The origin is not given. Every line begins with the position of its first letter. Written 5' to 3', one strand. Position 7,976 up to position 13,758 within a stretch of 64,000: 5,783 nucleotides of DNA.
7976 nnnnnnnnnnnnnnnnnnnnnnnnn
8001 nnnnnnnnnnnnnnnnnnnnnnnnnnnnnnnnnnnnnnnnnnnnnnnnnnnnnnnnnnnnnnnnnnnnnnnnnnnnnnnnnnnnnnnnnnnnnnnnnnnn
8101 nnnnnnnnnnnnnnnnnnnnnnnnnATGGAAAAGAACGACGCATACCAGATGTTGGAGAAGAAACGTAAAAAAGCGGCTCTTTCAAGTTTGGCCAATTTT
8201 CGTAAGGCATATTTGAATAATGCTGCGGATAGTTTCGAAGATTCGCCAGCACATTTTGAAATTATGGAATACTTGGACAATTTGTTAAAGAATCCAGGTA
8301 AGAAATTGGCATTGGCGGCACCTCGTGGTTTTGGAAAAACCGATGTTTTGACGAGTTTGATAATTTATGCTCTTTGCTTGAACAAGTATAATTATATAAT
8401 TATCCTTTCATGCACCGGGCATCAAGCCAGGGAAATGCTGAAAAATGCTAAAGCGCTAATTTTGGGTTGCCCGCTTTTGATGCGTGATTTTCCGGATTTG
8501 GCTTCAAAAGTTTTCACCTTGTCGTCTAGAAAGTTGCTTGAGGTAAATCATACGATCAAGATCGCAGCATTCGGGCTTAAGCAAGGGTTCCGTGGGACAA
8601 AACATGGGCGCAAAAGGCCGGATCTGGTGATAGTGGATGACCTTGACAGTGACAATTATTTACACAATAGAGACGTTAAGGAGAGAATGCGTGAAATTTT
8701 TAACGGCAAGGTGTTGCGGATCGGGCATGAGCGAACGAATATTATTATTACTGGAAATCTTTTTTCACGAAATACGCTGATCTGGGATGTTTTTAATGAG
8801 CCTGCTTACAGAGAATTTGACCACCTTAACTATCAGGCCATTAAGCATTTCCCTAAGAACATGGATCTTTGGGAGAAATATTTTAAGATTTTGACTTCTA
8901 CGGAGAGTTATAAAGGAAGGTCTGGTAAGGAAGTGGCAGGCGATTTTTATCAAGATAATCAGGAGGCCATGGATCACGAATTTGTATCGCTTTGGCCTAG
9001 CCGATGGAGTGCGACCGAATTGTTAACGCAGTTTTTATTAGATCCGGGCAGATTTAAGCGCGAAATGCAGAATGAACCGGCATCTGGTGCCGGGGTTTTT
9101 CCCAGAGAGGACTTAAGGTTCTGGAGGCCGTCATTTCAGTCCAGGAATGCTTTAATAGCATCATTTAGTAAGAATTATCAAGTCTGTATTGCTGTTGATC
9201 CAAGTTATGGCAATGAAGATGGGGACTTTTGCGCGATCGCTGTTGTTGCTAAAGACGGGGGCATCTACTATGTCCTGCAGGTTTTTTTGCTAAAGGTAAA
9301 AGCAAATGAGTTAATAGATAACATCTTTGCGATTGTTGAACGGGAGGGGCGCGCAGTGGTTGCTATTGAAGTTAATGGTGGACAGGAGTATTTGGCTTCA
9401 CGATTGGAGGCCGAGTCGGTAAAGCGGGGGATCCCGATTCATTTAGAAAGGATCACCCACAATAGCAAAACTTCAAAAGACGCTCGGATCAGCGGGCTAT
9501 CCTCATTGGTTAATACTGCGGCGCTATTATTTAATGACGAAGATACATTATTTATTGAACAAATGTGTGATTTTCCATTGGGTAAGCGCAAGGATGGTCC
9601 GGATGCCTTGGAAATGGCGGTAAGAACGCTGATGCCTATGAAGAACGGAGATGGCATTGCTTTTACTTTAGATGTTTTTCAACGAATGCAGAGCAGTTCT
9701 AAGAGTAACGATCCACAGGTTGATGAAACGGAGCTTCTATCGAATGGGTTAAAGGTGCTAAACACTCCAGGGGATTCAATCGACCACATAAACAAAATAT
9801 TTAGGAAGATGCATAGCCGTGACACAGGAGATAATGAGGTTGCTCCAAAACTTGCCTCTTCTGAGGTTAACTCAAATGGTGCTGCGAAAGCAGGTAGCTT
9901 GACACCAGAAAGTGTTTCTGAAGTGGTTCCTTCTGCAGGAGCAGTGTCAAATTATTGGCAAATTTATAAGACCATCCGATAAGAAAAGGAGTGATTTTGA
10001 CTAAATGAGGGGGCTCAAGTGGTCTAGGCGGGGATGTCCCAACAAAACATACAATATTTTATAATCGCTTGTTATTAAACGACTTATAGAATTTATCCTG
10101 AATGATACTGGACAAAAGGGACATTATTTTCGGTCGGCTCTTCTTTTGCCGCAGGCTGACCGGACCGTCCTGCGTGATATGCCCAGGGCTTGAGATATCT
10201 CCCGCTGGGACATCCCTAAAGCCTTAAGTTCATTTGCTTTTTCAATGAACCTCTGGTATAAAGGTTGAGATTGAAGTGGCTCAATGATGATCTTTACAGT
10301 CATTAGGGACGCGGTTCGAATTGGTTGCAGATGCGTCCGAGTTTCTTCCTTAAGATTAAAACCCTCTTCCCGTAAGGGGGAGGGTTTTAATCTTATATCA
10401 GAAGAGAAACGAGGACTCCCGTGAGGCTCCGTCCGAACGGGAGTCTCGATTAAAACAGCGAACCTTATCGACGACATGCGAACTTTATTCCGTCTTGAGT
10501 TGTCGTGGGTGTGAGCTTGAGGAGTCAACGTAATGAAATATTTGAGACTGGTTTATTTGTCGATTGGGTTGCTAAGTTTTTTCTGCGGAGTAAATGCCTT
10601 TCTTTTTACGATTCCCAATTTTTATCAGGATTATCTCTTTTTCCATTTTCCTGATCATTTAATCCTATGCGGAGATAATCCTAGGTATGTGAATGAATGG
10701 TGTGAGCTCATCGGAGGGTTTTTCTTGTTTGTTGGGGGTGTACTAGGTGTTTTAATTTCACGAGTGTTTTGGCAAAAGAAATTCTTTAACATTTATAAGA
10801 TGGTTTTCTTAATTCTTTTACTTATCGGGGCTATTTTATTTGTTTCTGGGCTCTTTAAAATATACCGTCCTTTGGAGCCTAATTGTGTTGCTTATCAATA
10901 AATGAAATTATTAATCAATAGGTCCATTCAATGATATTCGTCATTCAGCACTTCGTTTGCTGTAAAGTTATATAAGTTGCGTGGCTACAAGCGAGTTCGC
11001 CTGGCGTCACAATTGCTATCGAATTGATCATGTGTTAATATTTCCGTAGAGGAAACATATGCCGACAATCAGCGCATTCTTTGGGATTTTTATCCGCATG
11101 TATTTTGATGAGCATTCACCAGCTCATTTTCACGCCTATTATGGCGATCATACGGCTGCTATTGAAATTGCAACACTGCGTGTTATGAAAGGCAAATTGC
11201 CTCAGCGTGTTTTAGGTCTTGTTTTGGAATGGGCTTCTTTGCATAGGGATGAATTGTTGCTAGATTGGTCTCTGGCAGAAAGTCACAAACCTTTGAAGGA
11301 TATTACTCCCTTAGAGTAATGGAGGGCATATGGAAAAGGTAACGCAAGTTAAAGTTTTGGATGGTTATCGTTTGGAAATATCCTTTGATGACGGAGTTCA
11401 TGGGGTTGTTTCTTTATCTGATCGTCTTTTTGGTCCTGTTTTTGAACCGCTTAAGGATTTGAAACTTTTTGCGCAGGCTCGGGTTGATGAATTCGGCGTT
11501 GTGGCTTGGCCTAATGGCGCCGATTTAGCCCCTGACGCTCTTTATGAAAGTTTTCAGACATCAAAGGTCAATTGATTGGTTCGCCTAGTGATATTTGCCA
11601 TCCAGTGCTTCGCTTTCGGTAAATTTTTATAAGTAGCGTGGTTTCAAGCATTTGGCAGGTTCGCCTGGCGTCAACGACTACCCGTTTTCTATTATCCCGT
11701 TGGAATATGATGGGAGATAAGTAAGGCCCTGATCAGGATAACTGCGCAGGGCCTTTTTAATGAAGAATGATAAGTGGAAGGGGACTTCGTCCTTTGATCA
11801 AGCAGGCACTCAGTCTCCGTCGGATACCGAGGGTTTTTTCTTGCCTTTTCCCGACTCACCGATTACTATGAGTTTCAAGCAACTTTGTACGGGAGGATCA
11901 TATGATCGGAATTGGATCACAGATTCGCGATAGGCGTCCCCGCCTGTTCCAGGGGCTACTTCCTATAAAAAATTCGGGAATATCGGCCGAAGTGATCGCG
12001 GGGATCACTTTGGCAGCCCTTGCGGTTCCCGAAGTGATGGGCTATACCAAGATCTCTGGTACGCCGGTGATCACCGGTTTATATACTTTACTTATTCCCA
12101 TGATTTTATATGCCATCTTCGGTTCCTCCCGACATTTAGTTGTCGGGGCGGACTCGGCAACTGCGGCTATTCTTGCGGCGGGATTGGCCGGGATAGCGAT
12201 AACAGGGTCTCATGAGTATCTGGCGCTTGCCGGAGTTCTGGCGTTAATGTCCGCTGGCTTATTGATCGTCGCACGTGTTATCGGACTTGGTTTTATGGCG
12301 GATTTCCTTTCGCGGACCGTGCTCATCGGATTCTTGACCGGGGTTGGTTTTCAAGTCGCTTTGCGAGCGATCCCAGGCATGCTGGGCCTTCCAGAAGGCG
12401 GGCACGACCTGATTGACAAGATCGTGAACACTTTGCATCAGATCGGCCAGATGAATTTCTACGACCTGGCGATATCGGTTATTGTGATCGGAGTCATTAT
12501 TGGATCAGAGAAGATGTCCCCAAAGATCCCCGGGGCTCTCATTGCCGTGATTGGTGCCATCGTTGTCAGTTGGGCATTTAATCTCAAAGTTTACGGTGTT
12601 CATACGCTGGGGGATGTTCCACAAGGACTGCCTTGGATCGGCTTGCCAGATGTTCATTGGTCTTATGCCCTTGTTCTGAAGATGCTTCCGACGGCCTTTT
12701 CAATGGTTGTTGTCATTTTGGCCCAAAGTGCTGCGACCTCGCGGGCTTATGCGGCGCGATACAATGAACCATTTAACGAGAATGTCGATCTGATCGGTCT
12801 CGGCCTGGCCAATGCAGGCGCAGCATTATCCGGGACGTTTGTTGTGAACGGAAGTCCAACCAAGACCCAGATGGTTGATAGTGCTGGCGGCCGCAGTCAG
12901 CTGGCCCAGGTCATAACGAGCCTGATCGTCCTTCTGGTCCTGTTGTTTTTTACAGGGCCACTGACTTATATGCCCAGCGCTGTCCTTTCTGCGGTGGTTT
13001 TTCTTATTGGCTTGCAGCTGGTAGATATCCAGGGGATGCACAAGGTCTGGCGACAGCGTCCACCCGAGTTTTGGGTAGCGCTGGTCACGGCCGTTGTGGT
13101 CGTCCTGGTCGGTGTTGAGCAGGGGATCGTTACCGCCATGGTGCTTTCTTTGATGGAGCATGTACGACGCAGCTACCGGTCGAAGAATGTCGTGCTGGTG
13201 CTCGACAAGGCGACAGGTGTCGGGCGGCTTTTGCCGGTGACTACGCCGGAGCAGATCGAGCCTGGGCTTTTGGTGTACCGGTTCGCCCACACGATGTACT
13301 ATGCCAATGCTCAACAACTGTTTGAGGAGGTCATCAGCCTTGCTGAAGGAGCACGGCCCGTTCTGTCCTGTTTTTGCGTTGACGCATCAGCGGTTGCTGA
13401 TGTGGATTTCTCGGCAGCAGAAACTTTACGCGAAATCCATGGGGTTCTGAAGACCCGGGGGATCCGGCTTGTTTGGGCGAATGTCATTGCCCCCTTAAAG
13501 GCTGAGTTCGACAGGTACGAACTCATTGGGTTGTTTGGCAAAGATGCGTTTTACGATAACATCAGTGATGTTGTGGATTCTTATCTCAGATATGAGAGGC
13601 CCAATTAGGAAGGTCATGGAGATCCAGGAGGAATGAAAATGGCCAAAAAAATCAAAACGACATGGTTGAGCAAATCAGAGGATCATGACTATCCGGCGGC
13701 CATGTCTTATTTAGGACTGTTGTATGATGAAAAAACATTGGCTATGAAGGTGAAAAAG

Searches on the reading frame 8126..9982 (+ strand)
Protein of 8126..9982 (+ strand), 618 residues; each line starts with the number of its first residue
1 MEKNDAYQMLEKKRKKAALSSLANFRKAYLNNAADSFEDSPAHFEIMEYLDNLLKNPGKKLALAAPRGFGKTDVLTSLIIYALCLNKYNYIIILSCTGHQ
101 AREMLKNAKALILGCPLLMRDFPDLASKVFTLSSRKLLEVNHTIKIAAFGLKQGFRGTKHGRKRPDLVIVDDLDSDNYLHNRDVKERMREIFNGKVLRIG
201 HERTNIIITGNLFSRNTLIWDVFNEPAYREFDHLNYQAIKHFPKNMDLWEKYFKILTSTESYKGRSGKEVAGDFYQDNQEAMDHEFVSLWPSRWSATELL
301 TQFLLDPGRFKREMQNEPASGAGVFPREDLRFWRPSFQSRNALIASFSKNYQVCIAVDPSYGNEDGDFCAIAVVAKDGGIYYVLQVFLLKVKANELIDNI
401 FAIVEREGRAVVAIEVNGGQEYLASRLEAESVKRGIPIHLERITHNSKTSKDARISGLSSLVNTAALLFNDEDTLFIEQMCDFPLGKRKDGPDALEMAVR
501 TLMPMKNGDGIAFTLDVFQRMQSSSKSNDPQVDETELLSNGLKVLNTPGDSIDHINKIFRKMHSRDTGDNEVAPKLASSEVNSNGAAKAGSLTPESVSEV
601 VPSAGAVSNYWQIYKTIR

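Call 9: search_protein_families(library=pfam, proteins=[window:8126-9982:+], max_evalue=0.0001)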
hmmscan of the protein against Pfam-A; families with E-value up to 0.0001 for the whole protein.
window:8126-9982:+ (618 aa): 1 family
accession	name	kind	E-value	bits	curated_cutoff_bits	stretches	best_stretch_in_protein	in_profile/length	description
PF17289.8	Terminase_6C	-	7.8e-06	26.4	22.6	1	355-470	1-112/155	Terminase RNaseH-like domain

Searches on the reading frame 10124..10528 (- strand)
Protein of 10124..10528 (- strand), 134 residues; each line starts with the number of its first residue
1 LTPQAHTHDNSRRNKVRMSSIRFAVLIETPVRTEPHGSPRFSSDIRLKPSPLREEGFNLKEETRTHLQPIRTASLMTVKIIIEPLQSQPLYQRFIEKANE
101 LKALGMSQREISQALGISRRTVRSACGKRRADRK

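Call 59: search_protein_families(library=pfam, proteins=[window:10124-10528:-], max_evalue=0.001)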
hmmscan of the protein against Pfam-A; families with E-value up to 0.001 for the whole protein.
window:10124-10528:- (134 aa): 6 families
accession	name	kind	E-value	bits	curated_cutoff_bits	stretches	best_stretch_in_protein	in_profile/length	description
PF13384.12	HTH_23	-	2.5e-05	24.4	24.6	1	103-123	16-35/50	Homeodomain-like domain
PF08281.18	Sigma70_r4_2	-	4.3e-05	23.5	25.7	1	103-124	24-45/54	Sigma-70, region 4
PF04545.22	Sigma70_r4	-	0.00011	22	24.1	1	84-124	7-39/50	Sigma-70, region 4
PF20432.4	Xre-like-HTH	-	0.00013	22.6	25.8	1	102-129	20-44/63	Antitoxin Xre-like helix-turn-helix domain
PF13518.12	HTH_28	-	0.00018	22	25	1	105-130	12-37/52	Helix-turn-helix domain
PF01381.28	HTH_3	-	0.00048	20.6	23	1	101-123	5-27/55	Helix-turn-helix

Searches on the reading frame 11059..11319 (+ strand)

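Call 59: search_protein_families(library=pfam, proteins=[window:11059-11319:+], max_evalue=0.001)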
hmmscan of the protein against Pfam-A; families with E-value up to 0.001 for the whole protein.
window:11059-11319:+ (86 aa): 1 family
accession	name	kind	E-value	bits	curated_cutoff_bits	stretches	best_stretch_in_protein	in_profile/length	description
PF13711.11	DUF4160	-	1.1e-20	74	23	1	9-70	1-64/65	Domain of unknown function (DUF4160)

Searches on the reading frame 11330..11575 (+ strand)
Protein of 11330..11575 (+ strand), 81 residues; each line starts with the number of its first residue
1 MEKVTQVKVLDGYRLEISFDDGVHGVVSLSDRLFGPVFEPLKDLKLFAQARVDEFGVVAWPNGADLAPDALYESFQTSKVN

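Call 59: search_protein_families(library=pfam, proteins=[window:11330-11575:+], max_evalue=0.001)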
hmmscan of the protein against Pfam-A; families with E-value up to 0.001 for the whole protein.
window:11330-11575:+ (81 aa): 1 family
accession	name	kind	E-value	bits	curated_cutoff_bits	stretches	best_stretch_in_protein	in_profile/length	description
PF10387.14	DUF2442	-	1.5e-16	60.8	23.9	1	4-75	1-70/72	Protein of unknown function (DUF2442)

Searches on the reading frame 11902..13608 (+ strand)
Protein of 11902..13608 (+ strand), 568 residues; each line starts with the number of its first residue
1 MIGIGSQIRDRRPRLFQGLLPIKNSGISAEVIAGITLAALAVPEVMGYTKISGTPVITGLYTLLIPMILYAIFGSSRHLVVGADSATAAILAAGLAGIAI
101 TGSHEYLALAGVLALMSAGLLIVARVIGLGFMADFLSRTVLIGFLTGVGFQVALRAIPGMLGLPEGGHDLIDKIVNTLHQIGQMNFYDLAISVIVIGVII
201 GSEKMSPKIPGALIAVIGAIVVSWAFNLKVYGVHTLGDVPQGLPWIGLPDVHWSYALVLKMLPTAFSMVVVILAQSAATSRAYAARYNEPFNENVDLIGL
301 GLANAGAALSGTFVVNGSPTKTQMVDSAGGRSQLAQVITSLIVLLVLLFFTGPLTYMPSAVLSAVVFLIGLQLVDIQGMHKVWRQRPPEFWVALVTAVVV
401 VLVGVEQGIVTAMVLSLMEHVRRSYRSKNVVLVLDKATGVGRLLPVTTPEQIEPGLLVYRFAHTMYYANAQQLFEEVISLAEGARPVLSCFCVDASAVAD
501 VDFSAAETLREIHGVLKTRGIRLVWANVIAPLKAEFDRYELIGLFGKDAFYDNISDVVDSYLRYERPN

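Call 4: search_protein_families(library=pfam, proteins=[window:11902-13608:+], max_evalue=0.01)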
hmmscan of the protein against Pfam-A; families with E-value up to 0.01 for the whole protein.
window:11902-13608:+ (568 aa): 3 families
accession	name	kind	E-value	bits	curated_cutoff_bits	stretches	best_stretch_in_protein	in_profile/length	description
PF00916.26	Sulfate_transp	-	3.4e-80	270.1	23.2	1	29-396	3-380/380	Sulfate permease family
PF01740.26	STAS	-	4.1e-09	36.6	22.6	1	452-554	6-103/106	STAS domain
PF13466.11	STAS_2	-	0.00032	21.2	29.2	1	470-540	12-78/80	STAS domain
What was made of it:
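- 11902..13608 (+): SulP1: SulP/SLC26 anion transporter with STAS domain (generic SULTR-like type). Pfam Sulfate_transp 3e-80 plus STAS (call 4).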

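Call 44: search_solved_structures(query=window:11902-13605:+, max_evalue=0.00001)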
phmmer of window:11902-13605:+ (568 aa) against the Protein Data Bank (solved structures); distinct sequences matched with E-value up to 0.00001: 23.
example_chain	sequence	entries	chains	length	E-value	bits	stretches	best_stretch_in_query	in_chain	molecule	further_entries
7v73_A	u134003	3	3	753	9.5e-52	179.7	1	28-487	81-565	Prestin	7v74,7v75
9u9f_A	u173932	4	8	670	1.9e-51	178.7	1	28-558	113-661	SULTR-like phosphorus distribution transporter | Os06g0143700 protein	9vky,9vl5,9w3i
7lhv_A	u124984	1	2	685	4.6e-50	174.2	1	29-565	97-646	Sulfate transporter 4.1, chloroplastic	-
8opq_A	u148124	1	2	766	1.9e-37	132.5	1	27-472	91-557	Solute carrier family 26 member 6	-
7s8x_A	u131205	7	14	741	2.8e-35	125.4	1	28-487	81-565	Prestin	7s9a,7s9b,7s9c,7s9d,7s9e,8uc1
7lgu_A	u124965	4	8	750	2.6e-34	122.2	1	28-487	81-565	Prestin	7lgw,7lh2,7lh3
7sun_A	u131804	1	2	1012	1.2e-33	120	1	28-488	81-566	Prestin, Enhanced Yellow Fluorescent Protein chimera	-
8tnw_A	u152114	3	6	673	1.4e-28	103.3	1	106-476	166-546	Sulfate transporter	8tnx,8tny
6rtc_A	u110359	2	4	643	2.6e-28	102.4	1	105-532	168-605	Solute carrier family 26 member 9,Solute carrier family 26 member 9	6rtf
8sgw_C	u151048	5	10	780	3.1e-28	102.1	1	77-473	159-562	Pendrin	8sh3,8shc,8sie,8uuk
7xlm_A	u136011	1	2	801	3.2e-28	102.1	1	106-476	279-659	Sulfate transporter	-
7wk1_A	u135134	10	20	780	2.4e-27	99.2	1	27-472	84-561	Pendrin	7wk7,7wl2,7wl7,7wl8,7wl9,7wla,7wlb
9nf7_A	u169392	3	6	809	1.8e-23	86.4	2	231-421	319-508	Sulfate transporter | Probable Sulfate permease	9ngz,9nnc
9iar_B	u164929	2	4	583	3.6e-23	85.4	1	26-441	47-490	Sodium-independent sulfate anion transporter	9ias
7xuj_A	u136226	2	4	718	1.9e-22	83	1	28-471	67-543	Chloride anion exchanger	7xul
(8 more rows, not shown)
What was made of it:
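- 11902..13608 (+): Best solved relatives are prestin and plant SULTR (call 44).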

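Call 46: search_protein_families(library=ncbifam, proteins=[window:11902-13608:+], max_evalue=0.00001)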
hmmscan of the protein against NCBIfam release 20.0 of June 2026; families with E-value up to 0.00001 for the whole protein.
window:11902-13608:+ (568 aa): 3 families
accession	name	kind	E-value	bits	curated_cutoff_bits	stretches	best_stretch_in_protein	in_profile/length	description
TIGR00815.1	sulP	subfamily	2.2e-94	317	380.45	1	28-556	15-564/565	sulfate permease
NF008660.1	PRK11660.1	equivalog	8.2e-36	123.5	614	2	250-560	270-564/572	C4-dicarboxylic acid transporter DauA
NF050096.1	BicarbTportBicA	equivalog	7.4e-28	97.4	880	1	26-434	11-420/547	bicarbonate transporter BicA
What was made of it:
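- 11902..13608 (+): NCBIfam sulP subfamily 2e-94 (call 46).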
